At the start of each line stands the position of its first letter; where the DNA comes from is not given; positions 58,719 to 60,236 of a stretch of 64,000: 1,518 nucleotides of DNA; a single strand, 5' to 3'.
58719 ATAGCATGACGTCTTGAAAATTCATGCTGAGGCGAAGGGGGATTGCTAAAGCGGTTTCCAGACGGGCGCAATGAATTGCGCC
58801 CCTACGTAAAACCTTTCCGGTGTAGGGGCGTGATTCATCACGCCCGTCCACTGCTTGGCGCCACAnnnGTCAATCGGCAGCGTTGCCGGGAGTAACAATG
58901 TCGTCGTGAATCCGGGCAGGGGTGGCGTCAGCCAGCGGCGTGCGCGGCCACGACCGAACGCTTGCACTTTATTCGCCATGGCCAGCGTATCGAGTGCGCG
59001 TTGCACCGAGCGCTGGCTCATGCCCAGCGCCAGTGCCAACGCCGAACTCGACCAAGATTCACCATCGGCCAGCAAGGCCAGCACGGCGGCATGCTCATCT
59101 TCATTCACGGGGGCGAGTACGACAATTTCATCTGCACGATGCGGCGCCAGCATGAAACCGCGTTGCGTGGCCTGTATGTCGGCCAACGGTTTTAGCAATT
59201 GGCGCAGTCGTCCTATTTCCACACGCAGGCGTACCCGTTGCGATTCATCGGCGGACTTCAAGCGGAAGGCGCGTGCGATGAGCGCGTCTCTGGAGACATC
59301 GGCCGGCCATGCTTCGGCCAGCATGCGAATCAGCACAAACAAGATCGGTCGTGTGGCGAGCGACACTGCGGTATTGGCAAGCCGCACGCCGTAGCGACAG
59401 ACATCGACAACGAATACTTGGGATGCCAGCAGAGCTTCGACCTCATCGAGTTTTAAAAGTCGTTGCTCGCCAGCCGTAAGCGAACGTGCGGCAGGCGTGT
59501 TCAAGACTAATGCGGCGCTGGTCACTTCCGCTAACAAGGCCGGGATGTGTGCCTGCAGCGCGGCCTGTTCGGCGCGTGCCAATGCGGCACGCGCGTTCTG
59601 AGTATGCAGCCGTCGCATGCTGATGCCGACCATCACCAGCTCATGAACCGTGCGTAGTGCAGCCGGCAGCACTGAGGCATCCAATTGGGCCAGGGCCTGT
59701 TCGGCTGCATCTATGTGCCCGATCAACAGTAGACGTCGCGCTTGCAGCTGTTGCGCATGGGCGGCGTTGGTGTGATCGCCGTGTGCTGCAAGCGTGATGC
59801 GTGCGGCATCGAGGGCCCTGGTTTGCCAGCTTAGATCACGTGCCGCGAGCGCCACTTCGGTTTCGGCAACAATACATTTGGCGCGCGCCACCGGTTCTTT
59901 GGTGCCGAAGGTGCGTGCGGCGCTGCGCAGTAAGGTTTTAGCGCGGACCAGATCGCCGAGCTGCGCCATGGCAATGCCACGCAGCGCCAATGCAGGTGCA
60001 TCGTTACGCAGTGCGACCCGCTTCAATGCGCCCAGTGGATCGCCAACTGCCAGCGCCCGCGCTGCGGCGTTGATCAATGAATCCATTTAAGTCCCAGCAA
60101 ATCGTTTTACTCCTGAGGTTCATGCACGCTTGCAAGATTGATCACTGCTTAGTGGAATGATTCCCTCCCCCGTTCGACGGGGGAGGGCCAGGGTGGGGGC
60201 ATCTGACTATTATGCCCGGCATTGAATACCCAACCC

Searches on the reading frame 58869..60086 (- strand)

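Call 43: search_protein_families(library=pfam, proteins=[window:58869-60086:-], max_evalue=0.001)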
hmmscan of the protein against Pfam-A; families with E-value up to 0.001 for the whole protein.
window:58869-60086:- (406 aa): 1 family
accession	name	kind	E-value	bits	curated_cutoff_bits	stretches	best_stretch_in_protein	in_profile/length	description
PF13551.12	HTH_29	-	0.00016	22.1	28.1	1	332-384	1-52/64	Winged helix-turn helix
